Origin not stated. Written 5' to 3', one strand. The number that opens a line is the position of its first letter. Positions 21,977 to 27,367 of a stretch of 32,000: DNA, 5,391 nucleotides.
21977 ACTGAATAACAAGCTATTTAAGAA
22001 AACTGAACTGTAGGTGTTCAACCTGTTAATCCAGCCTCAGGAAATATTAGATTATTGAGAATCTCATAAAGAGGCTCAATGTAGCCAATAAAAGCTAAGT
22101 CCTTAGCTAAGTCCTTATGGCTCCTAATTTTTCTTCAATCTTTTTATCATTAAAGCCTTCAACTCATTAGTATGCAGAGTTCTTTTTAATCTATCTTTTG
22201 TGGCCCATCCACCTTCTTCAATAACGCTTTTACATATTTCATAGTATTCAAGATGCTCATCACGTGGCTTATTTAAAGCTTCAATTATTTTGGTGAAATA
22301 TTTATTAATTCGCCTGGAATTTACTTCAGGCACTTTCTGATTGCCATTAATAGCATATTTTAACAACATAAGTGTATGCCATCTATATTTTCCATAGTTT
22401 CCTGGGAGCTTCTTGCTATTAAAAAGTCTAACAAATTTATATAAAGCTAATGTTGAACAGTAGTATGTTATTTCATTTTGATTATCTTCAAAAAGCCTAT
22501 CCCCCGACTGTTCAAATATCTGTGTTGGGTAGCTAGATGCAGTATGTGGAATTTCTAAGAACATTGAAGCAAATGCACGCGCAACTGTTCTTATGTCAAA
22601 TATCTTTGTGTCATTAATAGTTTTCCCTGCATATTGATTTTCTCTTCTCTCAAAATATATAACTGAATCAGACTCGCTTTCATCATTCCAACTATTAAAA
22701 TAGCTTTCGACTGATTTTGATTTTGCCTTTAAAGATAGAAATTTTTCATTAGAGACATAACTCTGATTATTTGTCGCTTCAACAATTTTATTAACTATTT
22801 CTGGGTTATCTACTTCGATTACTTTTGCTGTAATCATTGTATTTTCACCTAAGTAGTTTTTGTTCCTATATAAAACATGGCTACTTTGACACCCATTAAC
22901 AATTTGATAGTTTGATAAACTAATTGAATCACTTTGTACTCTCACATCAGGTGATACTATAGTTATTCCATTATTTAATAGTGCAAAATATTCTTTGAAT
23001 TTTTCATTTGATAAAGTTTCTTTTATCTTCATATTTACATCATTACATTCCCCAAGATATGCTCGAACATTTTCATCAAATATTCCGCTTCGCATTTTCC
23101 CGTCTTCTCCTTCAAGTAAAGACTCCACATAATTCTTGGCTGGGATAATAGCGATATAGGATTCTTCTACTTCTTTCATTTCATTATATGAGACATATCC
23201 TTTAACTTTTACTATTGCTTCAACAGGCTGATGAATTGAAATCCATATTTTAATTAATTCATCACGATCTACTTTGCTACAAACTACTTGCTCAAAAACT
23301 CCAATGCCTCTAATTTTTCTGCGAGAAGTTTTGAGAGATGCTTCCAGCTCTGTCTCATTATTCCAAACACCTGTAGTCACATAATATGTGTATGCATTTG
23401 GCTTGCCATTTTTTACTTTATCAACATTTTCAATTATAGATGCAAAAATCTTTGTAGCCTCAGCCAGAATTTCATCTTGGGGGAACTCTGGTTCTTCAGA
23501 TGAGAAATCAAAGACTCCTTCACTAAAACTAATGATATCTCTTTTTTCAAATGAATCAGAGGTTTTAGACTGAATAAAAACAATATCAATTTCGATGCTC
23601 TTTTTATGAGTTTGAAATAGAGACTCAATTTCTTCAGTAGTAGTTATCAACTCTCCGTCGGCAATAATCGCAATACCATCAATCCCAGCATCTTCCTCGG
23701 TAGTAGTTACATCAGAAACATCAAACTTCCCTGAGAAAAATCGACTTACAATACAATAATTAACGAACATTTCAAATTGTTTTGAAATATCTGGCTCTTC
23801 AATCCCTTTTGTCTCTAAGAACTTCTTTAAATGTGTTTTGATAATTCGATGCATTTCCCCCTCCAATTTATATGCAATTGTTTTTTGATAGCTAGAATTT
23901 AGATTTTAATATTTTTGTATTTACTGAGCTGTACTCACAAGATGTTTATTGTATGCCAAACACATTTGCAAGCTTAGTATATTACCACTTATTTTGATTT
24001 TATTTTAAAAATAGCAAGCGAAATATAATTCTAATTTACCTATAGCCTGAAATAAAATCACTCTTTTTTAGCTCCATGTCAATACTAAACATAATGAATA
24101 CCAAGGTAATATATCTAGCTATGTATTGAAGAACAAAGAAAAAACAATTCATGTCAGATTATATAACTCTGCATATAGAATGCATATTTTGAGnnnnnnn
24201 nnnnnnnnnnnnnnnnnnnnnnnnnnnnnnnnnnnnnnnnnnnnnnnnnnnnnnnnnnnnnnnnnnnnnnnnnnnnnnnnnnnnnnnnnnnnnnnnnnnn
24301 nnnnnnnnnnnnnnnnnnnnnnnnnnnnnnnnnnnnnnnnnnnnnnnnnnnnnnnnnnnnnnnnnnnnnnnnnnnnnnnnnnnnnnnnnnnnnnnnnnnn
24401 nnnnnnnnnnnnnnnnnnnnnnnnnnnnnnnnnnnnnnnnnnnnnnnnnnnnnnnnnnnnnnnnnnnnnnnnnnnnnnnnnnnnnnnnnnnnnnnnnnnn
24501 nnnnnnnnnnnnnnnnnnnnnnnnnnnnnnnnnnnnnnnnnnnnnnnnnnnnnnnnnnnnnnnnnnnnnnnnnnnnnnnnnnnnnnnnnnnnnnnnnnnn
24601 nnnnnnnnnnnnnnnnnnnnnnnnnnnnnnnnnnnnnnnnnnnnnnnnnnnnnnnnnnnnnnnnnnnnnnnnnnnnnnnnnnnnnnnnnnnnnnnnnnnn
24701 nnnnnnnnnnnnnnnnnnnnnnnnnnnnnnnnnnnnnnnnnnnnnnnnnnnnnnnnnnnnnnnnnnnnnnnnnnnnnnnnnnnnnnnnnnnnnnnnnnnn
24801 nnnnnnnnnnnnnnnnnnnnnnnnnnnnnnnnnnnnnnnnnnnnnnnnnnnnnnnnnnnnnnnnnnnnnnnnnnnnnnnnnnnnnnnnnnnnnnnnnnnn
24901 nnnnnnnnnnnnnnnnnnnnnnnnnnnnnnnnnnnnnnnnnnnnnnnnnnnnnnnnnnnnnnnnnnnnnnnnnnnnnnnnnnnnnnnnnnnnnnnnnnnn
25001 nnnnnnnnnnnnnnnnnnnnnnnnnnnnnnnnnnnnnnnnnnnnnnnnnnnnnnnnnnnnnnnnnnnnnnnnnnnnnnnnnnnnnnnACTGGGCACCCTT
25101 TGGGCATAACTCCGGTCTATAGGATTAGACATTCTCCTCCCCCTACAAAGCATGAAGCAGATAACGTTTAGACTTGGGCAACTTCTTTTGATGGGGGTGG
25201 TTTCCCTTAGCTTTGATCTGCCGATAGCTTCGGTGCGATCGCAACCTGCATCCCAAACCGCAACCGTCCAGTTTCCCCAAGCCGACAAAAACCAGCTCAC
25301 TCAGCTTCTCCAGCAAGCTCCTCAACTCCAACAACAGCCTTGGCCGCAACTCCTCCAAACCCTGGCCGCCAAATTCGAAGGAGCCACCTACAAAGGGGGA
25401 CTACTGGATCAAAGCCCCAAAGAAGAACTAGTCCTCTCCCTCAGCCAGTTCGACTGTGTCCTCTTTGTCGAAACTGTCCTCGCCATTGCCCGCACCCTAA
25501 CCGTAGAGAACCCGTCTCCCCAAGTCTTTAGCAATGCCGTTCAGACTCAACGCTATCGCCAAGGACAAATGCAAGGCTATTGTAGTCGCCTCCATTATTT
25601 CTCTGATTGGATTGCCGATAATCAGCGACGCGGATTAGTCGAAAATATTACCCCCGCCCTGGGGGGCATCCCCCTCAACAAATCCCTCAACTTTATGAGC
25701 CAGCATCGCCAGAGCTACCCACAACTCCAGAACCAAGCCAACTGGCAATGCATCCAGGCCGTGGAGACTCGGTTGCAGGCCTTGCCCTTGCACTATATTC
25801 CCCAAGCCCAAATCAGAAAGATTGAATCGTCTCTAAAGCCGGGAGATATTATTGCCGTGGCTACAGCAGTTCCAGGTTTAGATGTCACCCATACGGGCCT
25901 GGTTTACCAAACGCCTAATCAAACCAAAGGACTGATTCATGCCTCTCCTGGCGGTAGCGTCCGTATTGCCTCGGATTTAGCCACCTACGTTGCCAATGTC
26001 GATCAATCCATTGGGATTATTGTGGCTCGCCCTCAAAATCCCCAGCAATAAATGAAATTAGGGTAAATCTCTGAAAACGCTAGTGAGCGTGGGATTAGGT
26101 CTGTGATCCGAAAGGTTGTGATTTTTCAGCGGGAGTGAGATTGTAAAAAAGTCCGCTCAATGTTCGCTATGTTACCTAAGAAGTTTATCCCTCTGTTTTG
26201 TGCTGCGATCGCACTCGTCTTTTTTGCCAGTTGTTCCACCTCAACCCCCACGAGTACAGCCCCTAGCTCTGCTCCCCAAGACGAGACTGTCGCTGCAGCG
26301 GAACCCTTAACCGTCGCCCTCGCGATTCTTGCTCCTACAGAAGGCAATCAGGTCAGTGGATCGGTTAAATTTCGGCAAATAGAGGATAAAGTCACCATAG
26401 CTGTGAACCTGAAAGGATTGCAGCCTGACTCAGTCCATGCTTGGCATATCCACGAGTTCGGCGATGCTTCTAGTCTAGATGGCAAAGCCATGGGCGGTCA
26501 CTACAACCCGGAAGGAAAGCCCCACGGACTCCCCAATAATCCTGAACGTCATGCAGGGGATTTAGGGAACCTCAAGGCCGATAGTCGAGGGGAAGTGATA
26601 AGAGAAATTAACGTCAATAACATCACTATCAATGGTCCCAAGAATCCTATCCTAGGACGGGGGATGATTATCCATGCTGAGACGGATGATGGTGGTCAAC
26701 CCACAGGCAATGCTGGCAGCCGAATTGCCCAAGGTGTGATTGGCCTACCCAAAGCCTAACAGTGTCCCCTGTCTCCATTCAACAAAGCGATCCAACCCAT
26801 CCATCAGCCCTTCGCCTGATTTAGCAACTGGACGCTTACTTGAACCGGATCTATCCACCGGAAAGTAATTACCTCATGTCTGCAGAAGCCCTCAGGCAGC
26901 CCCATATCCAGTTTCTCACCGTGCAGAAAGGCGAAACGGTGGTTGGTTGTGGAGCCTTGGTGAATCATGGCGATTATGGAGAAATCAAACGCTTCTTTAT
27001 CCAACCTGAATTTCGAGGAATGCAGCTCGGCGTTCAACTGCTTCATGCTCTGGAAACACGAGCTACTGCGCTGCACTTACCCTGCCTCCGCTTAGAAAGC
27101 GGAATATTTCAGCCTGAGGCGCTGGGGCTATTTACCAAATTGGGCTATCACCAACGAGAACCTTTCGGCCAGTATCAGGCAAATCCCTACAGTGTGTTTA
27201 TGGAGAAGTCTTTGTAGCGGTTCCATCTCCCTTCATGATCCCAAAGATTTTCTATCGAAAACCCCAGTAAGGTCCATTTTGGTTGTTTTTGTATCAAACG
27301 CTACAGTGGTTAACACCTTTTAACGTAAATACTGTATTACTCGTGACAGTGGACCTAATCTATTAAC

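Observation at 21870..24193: Solo AIPR-family abortive-infection-like gene on a ~2.3-kb low-GC islet between core genes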

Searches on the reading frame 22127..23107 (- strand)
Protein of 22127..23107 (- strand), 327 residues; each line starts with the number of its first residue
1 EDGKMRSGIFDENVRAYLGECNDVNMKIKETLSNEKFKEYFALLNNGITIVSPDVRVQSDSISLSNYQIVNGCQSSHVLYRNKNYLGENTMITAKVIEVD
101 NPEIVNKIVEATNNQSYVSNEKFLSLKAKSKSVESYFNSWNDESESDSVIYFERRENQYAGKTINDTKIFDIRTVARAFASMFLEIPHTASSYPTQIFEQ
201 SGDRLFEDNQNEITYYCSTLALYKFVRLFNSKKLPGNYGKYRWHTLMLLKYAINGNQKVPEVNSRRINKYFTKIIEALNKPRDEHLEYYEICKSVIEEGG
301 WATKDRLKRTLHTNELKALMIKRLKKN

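Call 56: predict_structure(alignment_id=A2)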
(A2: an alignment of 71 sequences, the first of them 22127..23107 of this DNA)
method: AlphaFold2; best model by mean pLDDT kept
length: 327 residues; sequences in the alignment: 71
mean_pLDDT: 86.5   pTM: 0.76
mean pLDDT of the five models: 86.5, 85.3, 83.6, 81.2, 77.7
residues with pLDDT >= 90: 156; 70-90: 142; 50-70: 27; < 50: 2
segments of 3 or more residues with pLDDT < 50: none
pLDDT, mean of each block of 10 residues (from residue 1): 71 66 80 87 86 90 88 85 87 90 78 60 80 93 81 87 89 93 91 69 83 96 96 92 97 93 89 94 95 95 89 96 89
secondary structure, 60 per line:
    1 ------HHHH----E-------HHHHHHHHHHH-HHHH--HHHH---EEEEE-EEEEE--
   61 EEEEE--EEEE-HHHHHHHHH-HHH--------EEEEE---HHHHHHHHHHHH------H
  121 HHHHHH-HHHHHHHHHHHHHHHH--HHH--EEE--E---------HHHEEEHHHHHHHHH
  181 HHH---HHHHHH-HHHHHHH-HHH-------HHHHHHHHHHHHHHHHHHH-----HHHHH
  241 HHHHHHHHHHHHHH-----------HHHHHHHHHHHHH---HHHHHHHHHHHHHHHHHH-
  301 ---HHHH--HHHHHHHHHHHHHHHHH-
elements in order: H7-10 H23-33 H35-38 H41-44 E48-52 E54-58 E61-65 E68-71 H73-81 E94-98 H102-113 H120-126 H128-143 E151-153 E169-171 H172-183 H187-192 H194-200 H212-230 H236-254 H266-278 H282-299 H304-307 H310-326

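Call 58: fold_search(model_id=the predicted structure, library=pdb)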
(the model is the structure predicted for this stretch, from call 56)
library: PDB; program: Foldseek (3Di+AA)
matches with E <= 10: 75; with E <= 0.001: 0
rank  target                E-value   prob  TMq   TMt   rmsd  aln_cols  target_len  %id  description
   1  9b3d_G                3.2e-01  0.06  0.09  0.08  29.5       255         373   11  mDia1 in the middle of F-actin (released 2024-05-29)
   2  1vz0_F                6.5e-01  0.25  0.21  0.32  15.5       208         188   11  Chromosome segregation protein Spo0J from Thermus thermophilus (released 2004-07-19)
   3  1vz0_H                6.8e-01  0.21  0.20  0.30  15.4       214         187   11  Chromosome segregation protein Spo0J from Thermus thermophilus (released 2004-07-19)
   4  8vam_D                7.4e-01  0.07  0.15  0.14  18.8       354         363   11  Structure of the E. coli clamp loader bound to the beta clamp in a Semi-Open conformation (released 2024-03-27)
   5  1vz0_A                7.8e-01  0.23  0.21  0.33  14.7       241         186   13  Chromosome segregation protein Spo0J from Thermus thermophilus (released 2004-07-19)
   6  1vz0_C                9.9e-01  0.28  0.21  0.32  13.6       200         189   13  Chromosome segregation protein Spo0J from Thermus thermophilus (released 2004-07-19)
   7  6kn5                  1.0e+00  0.06  0.12  0.16  20.8       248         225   12  Crystal structure of AFF4 C-terminal domain (released 2020-07-08)
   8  6lla_C                1.4e+00  0.04  0.13  0.12  16.7       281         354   12  Crystal structure of Providencia alcalifaciens 3-dehydroquinate synthase (DHQS) in complex with Mg2+ and NAD (released 2020-07-29)
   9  8wk3_F                1.4e+00  0.04  0.11  0.14  21.0       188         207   14  Cryo-EM structure of the proximal rod-export apparatus and FlgF within the motor-hook complex in the CW state (released 2024-09-04)
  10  1vz0_E                1.6e+00  0.16  0.23  0.34  12.9       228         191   14  Chromosome segregation protein Spo0J from Thermus thermophilus (released 2004-07-19)
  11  8van_B                1.6e+00  0.06  0.16  0.14  18.5       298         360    9  Structure of the E. coli clamp loader bound to the beta clamp in an Initial-Binding conformation (released 2024-03-27)
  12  5ogk_E                1.7e+00  0.03  0.12  0.13  18.1       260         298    8  Crystal structure of a nucleotide sugar transporter with bound nucleotide sugar. (released 2017-11-22)
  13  7p9m_B                1.8e+00  0.07  0.19  0.14  15.3       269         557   10  BrxU, GmrSD-family Type IV restriction enzyme (released 2021-12-08)
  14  2wj8_J                1.9e+00  0.02  0.12  0.11  18.9       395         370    9  Respiratory Syncitial Virus RiboNucleoProtein (released 2009-12-08)
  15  6ez8_B                2.0e+00  0.02  0.09  0.11  17.4       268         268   10  Human Huntingtin-HAP40 complex structure (released 2018-02-21)
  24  1vz0_B                2.4e+00  0.12  0.21  0.32  14.9       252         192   14  Chromosome segregation protein Spo0J from Thermus thermophilus (released 2004-07-19)
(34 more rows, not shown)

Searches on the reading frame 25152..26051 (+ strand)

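Call 48: search_protein_families(library=pfam, proteins=[window:25152-26051:+], max_evalue=0.001)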
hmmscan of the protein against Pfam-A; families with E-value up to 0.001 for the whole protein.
window:25152-26051:+ (299 aa): 1 family
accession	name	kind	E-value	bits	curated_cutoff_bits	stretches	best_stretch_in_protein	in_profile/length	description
PF07313.18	AmiA-like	-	4.4e-42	144.3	27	1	72-283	3-199/202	N-acetylmuramoyl-L-alanine amidase-like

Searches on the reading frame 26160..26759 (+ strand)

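Call 48: search_protein_families(library=pfam, proteins=[window:26160-26759:+], max_evalue=0.001)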
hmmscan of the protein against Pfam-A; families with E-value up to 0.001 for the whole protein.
window:26160-26759:+ (199 aa): 1 family
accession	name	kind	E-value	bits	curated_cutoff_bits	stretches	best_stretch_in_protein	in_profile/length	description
PF00080.25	Sod_Cu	-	2.6e-39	135.1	28.9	1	65-194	1-133/133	Copper/zinc superoxide dismutase (SODC)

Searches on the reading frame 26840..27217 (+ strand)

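Call 48: search_protein_families(library=pfam, proteins=[window:26840-27217:+], max_evalue=0.001)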
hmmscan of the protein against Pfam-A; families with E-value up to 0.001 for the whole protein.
window:26840-27217:+ (125 aa): 3 families
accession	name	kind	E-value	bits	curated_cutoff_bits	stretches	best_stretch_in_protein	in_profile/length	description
PF00583.31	Acetyltransf_1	-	3.5e-12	47.1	20.7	1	6-103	17-116/116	Acetyltransferase (GNAT) family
PF13508.13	Acetyltransf_7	-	1.8e-09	38.2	27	1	23-104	3-83/84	Acetyltransferase (GNAT) domain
PF13673.13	Acetyltransf_10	-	3.9e-08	33.8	23.6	1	16-108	24-112/128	Acetyltransferase (GNAT) domain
